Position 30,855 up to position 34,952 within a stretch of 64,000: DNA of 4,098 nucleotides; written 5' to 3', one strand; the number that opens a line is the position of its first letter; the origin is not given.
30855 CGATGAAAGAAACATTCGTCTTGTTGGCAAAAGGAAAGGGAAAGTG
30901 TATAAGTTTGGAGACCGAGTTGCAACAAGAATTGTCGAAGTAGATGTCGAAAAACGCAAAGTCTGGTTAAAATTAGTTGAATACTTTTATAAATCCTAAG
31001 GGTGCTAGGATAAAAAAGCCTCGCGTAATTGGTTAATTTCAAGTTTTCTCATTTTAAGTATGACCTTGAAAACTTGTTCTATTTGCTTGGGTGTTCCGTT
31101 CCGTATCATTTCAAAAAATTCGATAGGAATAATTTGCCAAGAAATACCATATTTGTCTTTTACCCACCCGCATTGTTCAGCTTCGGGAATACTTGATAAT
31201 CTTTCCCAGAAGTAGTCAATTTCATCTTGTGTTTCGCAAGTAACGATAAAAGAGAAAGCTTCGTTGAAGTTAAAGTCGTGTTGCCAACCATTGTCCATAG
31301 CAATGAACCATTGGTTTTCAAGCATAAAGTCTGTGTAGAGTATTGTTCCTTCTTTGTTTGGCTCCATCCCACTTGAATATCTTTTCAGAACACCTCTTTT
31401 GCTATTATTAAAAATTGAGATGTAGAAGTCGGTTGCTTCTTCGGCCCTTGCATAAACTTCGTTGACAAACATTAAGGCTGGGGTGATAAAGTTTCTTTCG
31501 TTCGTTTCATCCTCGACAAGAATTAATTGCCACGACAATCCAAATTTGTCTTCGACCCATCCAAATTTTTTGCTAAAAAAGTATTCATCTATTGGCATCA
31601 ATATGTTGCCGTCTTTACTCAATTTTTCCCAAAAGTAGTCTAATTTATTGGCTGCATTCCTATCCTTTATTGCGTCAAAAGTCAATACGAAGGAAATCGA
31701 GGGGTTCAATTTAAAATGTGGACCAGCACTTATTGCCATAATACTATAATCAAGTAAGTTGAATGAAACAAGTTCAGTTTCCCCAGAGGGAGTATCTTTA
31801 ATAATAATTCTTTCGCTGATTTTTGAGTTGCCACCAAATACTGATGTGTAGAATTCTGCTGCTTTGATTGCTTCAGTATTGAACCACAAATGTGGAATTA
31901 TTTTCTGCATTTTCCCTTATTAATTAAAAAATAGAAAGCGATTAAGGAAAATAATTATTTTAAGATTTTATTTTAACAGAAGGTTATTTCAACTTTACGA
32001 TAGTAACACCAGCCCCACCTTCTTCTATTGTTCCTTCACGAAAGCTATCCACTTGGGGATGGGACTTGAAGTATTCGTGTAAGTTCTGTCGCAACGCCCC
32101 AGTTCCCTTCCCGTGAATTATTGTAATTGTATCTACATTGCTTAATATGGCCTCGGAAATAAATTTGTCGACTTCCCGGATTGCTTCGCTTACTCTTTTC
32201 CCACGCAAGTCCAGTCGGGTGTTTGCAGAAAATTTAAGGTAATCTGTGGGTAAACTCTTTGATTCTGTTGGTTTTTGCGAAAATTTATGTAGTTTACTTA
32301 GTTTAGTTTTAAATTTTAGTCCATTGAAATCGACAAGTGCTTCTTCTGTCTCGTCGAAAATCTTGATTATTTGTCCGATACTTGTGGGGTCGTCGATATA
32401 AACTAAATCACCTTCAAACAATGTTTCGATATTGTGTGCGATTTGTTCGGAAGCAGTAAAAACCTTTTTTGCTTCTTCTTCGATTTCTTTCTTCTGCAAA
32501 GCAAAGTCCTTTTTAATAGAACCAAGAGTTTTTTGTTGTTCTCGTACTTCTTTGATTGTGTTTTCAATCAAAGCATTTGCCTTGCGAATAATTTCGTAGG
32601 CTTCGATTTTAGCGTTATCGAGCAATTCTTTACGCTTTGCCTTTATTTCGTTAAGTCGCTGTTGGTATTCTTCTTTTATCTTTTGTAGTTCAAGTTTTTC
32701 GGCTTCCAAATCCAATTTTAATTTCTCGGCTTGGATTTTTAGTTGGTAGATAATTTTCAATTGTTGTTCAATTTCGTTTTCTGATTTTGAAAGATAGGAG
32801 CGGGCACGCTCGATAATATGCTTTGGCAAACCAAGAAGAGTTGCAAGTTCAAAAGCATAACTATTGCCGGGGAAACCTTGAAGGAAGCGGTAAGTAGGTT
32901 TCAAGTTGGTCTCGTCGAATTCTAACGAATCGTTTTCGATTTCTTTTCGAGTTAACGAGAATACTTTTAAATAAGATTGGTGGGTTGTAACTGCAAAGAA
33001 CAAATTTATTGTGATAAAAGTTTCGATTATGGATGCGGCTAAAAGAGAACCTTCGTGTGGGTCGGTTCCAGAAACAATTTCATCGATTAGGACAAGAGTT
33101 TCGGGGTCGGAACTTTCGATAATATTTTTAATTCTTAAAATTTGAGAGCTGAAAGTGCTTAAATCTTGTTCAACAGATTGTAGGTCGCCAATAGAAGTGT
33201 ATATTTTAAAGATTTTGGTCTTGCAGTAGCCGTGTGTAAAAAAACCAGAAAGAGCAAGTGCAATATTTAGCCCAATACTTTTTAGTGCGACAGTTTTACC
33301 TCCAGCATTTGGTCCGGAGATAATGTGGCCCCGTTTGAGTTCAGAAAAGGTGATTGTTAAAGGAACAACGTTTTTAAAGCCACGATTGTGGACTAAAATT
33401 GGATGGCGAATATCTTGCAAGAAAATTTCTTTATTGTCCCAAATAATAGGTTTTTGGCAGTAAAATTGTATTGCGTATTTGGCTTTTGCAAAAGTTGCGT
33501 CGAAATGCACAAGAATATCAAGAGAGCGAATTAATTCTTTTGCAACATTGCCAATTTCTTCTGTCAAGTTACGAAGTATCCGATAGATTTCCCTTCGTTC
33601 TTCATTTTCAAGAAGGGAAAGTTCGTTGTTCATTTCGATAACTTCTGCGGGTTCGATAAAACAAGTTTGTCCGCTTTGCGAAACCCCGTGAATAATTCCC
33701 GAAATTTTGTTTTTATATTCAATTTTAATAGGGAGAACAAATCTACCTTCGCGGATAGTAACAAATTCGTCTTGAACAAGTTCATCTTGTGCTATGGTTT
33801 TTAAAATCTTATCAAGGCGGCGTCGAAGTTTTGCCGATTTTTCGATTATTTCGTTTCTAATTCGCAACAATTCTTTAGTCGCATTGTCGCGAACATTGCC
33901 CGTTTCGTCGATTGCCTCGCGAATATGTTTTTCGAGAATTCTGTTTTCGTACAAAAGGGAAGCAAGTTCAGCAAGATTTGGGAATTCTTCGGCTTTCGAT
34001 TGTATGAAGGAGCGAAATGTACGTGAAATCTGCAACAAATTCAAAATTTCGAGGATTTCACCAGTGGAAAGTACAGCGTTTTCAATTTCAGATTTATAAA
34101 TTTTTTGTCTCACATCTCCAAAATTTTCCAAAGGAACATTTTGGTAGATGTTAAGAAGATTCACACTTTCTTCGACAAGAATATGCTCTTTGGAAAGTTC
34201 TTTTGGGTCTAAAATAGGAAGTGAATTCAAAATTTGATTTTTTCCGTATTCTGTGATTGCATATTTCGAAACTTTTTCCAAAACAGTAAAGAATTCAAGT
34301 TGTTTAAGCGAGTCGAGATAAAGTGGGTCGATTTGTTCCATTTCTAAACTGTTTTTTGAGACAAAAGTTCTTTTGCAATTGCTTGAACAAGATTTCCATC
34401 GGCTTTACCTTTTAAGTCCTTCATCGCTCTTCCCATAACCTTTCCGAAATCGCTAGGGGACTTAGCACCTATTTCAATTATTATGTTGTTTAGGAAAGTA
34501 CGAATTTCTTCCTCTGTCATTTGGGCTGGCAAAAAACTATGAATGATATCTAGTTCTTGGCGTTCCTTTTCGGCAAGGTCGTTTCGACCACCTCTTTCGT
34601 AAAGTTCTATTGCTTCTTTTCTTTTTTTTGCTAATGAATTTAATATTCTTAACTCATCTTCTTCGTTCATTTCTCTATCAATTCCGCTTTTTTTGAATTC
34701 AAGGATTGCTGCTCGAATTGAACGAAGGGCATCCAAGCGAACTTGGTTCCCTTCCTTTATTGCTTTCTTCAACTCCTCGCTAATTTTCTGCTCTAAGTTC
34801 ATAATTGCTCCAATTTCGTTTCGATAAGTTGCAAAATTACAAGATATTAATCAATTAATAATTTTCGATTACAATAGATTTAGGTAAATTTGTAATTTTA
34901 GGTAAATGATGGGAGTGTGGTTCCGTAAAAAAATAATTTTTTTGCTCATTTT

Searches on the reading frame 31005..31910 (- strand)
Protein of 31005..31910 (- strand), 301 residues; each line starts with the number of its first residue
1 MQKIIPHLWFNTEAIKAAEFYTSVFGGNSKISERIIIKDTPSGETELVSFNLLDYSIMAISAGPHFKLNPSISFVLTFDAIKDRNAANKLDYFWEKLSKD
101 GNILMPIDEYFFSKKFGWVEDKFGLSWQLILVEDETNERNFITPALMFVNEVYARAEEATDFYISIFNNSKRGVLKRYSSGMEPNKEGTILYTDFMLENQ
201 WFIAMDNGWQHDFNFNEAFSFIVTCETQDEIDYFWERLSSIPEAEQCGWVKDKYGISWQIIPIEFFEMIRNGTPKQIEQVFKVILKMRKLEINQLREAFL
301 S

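Call 27: search_protein_families(library=pfam, proteins=[window:31005-31910:-], max_evalue=0.001)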
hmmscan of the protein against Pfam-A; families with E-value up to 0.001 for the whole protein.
window:31005-31910:- (301 aa): 2 families
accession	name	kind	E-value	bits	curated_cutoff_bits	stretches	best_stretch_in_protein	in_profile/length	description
PF06983.19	3-dmu-9_3-mt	-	7.3e-64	213.9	24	2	142-261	3-116/116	3-demethylubiquinone-9 3-methyltransferase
PF00903.31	Glyoxalase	-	0.00029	21.7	20.6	0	16-129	14-121/121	Glyoxalase/Bleomycin resistance protein/Dioxygenase superfamily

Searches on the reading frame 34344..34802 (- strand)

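Call 27: search_protein_families(library=pfam, proteins=[window:34344-34802:-], max_evalue=0.001)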
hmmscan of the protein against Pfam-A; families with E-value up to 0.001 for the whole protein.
window:34344-34802:- (152 aa): 1 family
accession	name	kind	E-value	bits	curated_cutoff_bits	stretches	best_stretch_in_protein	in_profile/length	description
PF09424.15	YqeY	-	7.5e-43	146.5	27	1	5-147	2-143/143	Yqey-like protein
